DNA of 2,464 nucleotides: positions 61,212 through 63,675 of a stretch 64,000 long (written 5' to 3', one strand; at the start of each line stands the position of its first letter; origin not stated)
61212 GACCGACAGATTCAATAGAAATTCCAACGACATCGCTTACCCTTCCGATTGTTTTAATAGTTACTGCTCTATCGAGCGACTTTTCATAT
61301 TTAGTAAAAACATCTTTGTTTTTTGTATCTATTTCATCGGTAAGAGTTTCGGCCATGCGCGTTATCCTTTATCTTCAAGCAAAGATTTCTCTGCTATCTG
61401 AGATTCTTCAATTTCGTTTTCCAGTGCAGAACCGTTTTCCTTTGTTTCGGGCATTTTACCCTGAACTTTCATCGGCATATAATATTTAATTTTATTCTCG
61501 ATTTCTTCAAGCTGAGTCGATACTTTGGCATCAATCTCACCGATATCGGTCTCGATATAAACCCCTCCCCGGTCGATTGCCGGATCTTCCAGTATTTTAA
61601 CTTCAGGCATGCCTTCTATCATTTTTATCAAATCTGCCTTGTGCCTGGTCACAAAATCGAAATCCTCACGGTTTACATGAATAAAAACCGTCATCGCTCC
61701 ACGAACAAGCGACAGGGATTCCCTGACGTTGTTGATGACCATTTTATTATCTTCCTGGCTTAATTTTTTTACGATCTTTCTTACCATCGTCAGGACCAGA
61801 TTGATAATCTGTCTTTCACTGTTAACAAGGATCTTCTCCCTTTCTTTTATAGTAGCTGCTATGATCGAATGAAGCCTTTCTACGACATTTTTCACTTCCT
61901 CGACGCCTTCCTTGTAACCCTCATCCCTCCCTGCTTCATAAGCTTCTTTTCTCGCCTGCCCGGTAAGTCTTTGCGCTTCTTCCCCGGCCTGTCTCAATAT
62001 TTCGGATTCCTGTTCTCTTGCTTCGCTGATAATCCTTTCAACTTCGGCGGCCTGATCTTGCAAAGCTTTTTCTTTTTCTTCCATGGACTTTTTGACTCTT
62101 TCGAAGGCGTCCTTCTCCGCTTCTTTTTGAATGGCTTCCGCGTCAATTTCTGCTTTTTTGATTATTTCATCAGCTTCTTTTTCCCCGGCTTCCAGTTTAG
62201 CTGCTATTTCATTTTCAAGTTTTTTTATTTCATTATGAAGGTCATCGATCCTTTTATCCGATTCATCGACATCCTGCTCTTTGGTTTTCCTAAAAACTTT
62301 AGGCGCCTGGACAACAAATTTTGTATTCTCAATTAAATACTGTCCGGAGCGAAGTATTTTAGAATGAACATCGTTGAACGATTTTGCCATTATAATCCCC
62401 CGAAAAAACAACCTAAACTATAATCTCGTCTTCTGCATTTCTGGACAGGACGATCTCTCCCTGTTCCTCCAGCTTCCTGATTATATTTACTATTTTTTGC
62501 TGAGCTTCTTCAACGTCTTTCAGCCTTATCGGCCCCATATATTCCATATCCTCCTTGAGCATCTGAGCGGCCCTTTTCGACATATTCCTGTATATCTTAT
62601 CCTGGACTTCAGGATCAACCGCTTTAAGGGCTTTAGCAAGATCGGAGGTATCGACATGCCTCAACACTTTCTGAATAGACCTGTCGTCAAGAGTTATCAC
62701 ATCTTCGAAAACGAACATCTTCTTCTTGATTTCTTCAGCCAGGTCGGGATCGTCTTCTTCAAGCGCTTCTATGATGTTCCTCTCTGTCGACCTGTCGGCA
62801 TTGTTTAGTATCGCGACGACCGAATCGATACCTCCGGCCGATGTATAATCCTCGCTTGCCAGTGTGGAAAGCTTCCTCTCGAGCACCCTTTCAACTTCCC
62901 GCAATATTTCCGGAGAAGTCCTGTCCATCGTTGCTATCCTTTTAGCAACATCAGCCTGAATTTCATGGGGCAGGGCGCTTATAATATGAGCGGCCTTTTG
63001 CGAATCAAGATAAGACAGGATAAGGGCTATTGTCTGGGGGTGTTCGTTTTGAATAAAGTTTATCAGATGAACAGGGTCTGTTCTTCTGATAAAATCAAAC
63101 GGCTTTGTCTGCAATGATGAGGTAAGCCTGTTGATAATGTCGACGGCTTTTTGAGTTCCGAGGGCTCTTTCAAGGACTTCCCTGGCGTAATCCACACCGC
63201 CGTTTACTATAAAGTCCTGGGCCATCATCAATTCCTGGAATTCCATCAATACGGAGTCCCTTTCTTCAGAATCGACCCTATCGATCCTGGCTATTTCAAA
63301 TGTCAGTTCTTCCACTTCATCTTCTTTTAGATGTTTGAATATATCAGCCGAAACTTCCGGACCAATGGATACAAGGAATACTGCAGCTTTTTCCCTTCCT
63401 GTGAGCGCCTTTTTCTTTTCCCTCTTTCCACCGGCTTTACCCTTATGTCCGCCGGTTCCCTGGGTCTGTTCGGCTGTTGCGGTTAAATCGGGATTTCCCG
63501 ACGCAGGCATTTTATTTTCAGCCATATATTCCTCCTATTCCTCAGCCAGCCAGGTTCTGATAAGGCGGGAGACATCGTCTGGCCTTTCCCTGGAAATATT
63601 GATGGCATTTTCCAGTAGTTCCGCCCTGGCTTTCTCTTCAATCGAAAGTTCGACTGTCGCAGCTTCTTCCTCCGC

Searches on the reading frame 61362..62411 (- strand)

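Call 63: search_protein_families(library=pfam, proteins=[window:61362-62411:-], max_evalue=0.00001)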
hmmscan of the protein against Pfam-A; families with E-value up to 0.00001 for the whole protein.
window:61362-62411:- (349 aa): 2 families
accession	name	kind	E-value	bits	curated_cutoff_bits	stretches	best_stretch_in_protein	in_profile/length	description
PF02108.21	FliH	-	4.7e-25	88.4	24.1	1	176-303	3-127/128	Flagellar assembly protein FliH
PF06635.17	T3SS_SCTL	-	1.5e-10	41.4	23.3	1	139-303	36-193/206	Type 3 secretion system stator protein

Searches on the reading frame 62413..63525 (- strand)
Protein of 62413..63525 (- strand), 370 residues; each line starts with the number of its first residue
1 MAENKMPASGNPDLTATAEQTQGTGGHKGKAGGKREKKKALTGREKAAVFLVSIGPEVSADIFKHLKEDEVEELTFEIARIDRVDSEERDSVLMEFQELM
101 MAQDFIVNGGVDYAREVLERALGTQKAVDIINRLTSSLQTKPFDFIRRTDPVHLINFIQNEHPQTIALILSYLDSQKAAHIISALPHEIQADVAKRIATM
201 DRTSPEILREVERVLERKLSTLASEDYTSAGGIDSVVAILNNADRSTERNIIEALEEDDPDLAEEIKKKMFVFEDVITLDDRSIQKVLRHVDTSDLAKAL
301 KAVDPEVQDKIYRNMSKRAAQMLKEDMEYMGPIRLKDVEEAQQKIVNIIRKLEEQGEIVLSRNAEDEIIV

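Call 63: search_protein_families(library=pfam, proteins=[window:62413-63525:-], max_evalue=0.00001)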
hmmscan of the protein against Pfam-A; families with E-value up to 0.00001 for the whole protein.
window:62413-63525:- (370 aa): 4 families
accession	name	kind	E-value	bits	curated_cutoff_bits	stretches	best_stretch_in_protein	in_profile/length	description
PF01706.21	FliG_C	-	8.2e-50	168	23.3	1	253-360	1-108/108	FliG C-terminal domain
PF14842.11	FliG_N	-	1.5e-48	164.1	25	2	41-143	2-104/104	FliG N-terminal domain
PF14841.11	FliG_M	-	6.4e-39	132.5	25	1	152-225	2-75/76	FliG middle domain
PF03448.22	MgtE_N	-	1.1e-09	39.2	25.9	0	154-201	42-89/102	MgtE intracellular N domain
